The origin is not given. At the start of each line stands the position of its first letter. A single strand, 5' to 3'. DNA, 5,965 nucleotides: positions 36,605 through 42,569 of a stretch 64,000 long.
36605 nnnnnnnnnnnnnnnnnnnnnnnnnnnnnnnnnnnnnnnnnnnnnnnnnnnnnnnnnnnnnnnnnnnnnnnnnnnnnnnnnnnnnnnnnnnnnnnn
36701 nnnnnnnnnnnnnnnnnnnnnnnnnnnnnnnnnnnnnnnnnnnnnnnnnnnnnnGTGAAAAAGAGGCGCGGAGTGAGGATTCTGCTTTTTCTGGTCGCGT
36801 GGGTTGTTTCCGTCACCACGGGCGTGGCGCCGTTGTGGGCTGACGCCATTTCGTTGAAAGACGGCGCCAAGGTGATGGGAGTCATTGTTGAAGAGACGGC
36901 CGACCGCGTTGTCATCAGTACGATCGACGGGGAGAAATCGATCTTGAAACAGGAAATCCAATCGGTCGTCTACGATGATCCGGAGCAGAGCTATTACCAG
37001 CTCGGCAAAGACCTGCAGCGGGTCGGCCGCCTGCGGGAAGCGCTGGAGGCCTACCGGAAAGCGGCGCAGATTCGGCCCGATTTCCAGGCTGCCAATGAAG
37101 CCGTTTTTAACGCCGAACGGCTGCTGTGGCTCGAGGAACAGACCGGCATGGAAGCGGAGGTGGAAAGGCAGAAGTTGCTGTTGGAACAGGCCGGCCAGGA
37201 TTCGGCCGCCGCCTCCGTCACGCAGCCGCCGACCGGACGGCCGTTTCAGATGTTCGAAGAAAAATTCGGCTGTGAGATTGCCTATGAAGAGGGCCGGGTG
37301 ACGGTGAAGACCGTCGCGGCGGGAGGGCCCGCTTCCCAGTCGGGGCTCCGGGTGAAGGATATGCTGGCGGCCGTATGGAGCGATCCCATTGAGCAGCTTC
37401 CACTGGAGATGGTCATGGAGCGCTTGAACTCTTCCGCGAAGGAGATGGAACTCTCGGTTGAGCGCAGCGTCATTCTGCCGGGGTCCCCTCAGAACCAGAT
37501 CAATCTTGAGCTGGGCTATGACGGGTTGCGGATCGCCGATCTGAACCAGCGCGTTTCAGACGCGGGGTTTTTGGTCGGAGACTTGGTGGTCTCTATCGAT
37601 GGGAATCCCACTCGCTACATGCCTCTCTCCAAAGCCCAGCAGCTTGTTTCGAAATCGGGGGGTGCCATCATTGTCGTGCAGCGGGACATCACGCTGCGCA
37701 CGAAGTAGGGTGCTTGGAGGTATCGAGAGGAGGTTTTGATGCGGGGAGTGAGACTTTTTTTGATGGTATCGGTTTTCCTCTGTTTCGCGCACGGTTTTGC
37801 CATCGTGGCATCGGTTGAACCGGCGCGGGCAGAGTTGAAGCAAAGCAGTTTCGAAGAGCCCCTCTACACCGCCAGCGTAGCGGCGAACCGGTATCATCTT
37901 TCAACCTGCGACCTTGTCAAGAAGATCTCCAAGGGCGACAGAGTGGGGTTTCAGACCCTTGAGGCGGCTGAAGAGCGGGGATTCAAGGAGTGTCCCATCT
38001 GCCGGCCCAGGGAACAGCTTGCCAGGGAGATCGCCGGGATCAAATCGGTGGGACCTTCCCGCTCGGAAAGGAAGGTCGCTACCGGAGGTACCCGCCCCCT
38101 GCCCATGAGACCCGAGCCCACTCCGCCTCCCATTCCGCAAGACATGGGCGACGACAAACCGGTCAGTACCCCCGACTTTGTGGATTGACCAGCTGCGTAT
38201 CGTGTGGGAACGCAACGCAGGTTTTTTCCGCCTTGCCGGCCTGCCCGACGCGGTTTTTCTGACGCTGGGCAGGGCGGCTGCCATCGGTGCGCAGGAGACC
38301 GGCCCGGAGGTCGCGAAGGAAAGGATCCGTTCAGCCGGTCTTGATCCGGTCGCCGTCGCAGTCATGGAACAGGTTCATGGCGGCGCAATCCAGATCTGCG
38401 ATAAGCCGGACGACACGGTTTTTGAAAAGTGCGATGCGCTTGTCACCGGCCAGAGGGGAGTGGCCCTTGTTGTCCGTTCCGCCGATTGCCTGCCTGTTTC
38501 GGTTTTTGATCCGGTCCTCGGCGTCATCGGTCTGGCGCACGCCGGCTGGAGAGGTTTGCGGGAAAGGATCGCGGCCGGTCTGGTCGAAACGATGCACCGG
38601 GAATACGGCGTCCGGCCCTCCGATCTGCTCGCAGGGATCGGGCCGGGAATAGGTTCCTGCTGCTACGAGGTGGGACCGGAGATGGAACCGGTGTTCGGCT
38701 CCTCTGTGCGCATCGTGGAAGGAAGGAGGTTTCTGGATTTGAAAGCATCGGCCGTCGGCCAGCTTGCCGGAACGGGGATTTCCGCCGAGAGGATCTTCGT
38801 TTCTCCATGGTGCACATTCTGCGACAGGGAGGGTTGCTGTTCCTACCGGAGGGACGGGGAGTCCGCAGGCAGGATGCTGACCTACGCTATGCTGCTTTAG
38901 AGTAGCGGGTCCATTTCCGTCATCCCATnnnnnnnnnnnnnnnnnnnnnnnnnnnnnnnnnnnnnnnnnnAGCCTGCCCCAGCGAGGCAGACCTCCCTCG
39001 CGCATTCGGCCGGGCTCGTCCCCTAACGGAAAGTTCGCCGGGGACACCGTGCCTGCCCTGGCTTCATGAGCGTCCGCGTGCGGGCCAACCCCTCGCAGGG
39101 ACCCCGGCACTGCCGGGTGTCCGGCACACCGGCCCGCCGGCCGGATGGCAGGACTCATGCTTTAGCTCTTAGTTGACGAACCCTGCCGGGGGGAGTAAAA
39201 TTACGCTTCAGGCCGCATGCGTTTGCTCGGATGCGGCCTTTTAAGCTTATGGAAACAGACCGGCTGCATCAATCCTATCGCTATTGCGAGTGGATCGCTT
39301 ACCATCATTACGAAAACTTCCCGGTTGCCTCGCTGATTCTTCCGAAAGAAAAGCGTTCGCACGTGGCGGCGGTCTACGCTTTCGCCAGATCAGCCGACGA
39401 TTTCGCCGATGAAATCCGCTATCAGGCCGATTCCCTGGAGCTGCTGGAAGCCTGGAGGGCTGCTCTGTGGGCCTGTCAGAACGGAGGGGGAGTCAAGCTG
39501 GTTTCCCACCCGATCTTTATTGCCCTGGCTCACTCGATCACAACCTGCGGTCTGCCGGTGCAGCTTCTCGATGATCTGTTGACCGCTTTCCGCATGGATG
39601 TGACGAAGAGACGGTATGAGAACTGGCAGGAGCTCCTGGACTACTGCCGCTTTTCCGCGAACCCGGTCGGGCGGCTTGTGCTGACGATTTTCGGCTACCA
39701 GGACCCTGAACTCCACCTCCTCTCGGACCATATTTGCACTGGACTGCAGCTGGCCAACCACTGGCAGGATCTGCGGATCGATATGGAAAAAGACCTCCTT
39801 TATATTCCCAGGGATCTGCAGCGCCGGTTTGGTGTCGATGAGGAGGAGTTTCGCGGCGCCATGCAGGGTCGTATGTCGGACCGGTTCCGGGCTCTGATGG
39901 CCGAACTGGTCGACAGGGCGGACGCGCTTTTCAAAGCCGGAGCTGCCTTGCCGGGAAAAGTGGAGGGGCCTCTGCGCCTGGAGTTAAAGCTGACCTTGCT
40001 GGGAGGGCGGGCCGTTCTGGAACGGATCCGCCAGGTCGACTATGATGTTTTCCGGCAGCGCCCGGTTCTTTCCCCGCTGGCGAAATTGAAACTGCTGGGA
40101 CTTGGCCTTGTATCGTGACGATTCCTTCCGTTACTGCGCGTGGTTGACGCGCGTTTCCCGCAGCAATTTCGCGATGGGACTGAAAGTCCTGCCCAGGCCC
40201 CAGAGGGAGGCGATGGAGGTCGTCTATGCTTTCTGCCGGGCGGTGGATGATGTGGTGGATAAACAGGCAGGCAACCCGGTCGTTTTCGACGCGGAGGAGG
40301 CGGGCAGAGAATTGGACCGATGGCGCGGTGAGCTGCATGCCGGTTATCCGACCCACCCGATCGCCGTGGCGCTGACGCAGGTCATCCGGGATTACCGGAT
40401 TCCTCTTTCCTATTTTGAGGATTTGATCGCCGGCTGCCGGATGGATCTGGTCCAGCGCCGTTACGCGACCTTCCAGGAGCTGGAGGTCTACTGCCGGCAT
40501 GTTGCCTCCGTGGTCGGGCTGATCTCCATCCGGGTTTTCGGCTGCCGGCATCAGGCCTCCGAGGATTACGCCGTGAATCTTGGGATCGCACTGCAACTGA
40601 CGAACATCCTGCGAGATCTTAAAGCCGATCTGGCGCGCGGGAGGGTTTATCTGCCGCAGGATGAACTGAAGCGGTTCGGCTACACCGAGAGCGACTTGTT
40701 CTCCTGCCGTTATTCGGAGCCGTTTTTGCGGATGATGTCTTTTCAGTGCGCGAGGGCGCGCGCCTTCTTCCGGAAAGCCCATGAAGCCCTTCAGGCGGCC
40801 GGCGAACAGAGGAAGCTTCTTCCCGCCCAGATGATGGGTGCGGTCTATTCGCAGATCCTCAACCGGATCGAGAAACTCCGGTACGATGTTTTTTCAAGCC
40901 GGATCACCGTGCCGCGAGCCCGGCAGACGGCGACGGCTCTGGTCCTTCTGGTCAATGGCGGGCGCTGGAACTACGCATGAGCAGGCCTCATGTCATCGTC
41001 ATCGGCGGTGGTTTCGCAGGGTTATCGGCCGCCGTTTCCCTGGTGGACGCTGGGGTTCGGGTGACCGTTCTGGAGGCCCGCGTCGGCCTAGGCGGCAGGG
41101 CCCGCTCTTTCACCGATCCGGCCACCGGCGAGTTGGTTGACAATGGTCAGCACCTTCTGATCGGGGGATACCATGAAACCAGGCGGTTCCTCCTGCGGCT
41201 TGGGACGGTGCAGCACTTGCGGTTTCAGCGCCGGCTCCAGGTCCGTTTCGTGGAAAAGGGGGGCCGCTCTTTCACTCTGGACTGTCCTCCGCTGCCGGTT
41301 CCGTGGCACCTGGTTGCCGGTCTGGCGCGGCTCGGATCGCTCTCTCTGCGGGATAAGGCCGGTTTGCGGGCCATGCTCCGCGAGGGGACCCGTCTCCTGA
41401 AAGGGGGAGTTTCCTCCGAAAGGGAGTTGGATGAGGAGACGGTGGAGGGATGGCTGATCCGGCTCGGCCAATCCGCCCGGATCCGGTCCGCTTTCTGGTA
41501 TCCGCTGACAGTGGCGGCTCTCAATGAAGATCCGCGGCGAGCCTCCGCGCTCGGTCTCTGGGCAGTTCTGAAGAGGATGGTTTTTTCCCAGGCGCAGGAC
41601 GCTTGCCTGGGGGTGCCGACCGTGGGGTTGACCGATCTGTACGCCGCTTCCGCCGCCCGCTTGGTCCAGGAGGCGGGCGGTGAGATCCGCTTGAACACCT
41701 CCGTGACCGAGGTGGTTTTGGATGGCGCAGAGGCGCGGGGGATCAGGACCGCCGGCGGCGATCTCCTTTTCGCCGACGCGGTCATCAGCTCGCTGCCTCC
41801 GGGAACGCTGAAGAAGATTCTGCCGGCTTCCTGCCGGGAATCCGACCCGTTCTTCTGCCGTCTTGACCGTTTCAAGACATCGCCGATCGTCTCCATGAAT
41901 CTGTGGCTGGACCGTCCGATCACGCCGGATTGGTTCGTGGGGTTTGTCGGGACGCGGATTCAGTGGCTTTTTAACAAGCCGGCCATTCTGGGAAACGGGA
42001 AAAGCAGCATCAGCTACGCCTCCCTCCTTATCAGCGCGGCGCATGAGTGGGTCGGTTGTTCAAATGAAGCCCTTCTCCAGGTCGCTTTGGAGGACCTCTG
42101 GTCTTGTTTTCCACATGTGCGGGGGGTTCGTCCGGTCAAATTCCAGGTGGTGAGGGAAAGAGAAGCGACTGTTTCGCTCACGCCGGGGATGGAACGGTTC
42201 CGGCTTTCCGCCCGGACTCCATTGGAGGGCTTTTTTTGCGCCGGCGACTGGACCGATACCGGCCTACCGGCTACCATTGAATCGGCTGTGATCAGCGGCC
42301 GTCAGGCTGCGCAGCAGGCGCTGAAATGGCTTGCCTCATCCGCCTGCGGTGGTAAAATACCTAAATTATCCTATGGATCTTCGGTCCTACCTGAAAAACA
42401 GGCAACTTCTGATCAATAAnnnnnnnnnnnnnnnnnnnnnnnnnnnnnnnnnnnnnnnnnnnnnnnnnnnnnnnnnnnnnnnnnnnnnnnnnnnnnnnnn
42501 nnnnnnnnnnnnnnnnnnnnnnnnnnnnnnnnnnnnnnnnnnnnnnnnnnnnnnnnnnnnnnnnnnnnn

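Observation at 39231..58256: One translationally coupled operon interleaves hopanoid biosynthesis with a complete 2-aminoethylphosphonate pathway and CDP-alcohol transferases: candidate phosphonate-decorated hopanoid (or co-made phosphonolipid)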

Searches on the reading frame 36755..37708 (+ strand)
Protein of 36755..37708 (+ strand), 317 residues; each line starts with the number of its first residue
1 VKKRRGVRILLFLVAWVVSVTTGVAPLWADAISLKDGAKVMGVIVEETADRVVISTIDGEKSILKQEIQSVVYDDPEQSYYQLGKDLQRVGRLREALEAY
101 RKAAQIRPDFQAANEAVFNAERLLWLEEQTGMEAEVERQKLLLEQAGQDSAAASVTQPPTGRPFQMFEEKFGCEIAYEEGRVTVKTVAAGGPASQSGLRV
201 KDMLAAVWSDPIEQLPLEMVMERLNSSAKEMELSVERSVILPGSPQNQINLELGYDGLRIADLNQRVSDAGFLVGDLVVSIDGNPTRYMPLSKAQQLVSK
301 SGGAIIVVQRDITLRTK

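Call 36: search_protein_families(library=pfam, proteins=[window:36755-37708:+], max_evalue=0.0001)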
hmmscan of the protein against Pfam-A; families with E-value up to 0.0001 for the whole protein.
window:36755-37708:+ (317 aa): 5 families
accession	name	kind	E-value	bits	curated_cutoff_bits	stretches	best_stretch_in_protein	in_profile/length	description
PF00595.29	PDZ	-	1.8e-10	41.5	23.2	1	169-235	10-80/81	PDZ domain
PF17820.7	PDZ_6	-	1.5e-09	37.9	27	1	270-306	14-48/54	PDZ domain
PF13180.12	PDZ_2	-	8.3e-07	29.6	27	0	172-215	4-47/80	PDZ domain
PF00515.34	TPR_1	-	6.4e-06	26.2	27.8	1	79-110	3-34/34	Tetratricopeptide repeat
PF07719.23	TPR_2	-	1.1e-05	25.7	27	1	79-109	3-33/34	Tetratricopeptide repeat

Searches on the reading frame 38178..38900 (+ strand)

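Call 36: search_protein_families(library=pfam, proteins=[window:38178-38900:+], max_evalue=0.0001)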
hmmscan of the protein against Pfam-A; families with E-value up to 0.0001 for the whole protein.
window:38178-38900:+ (240 aa): 1 family
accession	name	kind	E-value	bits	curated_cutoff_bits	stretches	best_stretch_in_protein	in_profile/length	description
PF02578.20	Cu-oxidase_4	-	2.1e-52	178.4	22.9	1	51-237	37-237/238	Multi-copper polyphenol oxidoreductase laccase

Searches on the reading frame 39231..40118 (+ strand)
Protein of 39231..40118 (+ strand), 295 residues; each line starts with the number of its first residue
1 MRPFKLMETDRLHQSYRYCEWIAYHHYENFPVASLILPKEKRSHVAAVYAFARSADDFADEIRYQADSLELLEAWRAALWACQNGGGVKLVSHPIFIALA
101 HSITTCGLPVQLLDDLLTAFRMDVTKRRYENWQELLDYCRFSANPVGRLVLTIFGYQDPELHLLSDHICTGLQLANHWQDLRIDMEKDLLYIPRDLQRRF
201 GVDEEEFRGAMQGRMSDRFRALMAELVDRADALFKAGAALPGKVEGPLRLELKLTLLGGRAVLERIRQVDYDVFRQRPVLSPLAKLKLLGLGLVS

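Call 3: search_protein_families(library=ncbifam, proteins=[window:39231-40118:+], max_evalue=0.00001)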
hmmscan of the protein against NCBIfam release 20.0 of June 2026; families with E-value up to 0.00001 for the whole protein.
window:39231-40118:+ (295 aa): 5 families
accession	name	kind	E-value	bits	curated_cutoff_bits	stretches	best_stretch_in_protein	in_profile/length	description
TIGR03464.1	HpnC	equivalog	3.1e-94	315.4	250.45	1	24-292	3-265/267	squalene synthase HpnC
TIGR03465.1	HpnD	equivalog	1.8e-48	164.9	278.6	1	28-288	7-260/267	presqualene diphosphate synthase HpnD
NF045686.1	PhytoSynCyanob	equivalog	1.4e-29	103.1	550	1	11-291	16-302/310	15-cis-phytoene synthase CrtB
NF045921.1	PhytnSynCrtBRhod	equivalog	1.1e-20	74.3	500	1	18-291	9-274/307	15-cis-phytoene synthase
NF042419.1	Phyto_syn_CrtB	equivalog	3.1e-12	46.7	480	1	29-249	17-237/306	15-cis-phytoene synthase CrtB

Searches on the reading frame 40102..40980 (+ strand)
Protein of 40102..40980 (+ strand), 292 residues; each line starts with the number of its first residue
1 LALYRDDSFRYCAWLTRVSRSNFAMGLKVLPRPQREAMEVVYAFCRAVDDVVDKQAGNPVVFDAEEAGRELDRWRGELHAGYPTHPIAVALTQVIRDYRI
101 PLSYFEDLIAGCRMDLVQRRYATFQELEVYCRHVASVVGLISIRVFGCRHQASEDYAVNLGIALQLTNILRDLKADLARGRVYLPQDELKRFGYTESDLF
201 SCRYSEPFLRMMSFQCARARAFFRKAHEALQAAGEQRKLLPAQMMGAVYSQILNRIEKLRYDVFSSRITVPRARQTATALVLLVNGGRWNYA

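Call 3: search_protein_families(library=ncbifam, proteins=[window:40102-40980:+], max_evalue=0.00001)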
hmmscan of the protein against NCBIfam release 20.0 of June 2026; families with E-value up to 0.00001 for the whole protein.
window:40102-40980:+ (292 aa): 6 families
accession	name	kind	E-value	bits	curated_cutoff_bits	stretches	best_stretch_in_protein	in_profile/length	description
TIGR03465.1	HpnD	equivalog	1.9e-83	279.6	278.6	1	17-280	3-262/267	presqualene diphosphate synthase HpnD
NF045686.1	PhytoSynCyanob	equivalog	3.5e-62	210.3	550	1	6-277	18-298/310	15-cis-phytoene synthase CrtB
TIGR03464.1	HpnC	equivalog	2.6e-56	191.1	250.45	1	19-280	5-263/267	squalene synthase HpnC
NF045921.1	PhytnSynCrtBRhod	equivalog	5.2e-33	114.8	500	1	8-276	6-269/307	15-cis-phytoene synthase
NF042419.1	Phyto_syn_CrtB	equivalog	1.2e-31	110.4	480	1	21-267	16-267/306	15-cis-phytoene synthase CrtB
TIGR01559.1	squal_synth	equivalog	2.3e-11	43.5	286.75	1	122-206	130-220/337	squalene synthase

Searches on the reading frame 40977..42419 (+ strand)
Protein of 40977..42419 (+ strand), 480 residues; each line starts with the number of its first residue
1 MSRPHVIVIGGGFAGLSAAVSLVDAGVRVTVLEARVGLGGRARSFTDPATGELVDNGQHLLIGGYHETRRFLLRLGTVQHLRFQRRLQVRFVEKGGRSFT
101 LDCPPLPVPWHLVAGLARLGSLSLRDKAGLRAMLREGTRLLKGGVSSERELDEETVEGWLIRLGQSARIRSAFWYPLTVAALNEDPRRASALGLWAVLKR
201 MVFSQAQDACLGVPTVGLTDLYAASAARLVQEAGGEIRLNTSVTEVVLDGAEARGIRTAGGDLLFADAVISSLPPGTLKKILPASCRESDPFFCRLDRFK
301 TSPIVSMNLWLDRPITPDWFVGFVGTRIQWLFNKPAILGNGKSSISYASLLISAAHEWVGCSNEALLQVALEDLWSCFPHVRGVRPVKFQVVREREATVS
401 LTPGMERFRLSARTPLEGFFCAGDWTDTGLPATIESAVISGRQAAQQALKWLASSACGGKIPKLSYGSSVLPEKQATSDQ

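Call 3: search_protein_families(library=ncbifam, proteins=[window:40977-42419:+], max_evalue=0.00001)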
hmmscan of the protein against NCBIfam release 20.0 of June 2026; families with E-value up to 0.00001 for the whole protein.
window:40977-42419:+ (480 aa): 17 families
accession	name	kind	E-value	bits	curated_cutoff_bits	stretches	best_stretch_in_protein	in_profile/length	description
TIGR03467.1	HpnE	equivalog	4.9e-124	414.9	283.05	1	6-450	1-430/430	hydroxysqualene dehydroxylase HpnE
TIGR02731.1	phytoene_desat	equivalog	6.7e-41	140.5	569.4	1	6-447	2-451/453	15-cis-phytoene desaturase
TIGR02732.1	zeta_caro_desat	equivalog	2.9e-34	118.8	622.15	2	6-313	2-319/474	9,9'-di-cis-zeta-carotene desaturase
NF005560.0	PRK07233.1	equivalog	2.2e-33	115.8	252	1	5-449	2-429/435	hypothetical protein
NF005547.0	PRK07208.1-3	equivalog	2.3e-15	56.3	380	2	210-319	198-305/465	hypothetical protein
NF045637.1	carotdesatCrtDProt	equivalog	3.3e-15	55.6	580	1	6-57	1-50/485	1-hydroxycarotenoid 3,4-desaturase CrtD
TIGR02734.1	crtI_fam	subfamily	6.4e-15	54.8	238.1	1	6-56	1-49/504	phytoene desaturase family protein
NF058655.1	CrtID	equivalog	4.4e-12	45.6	640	1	6-47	1-42/478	bifunctional phytoene desaturase/3,4-desaturase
TIGR02730.1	carot_isom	equivalog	1.4e-09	37.4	586.9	0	200-272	210-281/493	carotenoid isomerase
NF005548.0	PRK07208.1-4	equivalog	1.4e-09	37.1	389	1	2-60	2-58/488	hypothetical protein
NF050086.1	pipecolate_AmaA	exception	3.7e-08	32.4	600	1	5-46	27-69/425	L-pipecolate oxidase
TIGR02733.1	desat_CrtD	equivalog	5.2e-08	32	549.7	1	5-46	3-44/492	C-3',4' desaturase CrtD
NF009410.0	PRK12771.1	subfamily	7e-08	31.5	516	0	5-41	140-176/566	NAD(P)-binding protein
NF045689.1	BCarotKetCrtO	equivalog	2.5e-07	29.7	1000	0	211-273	235-297/563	beta-carotene ketolase CrtO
NF008841.0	PRK11883.1-1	equivalog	4.6e-07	29.1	517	0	3-81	3-82/453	protoporphyrinogen oxidase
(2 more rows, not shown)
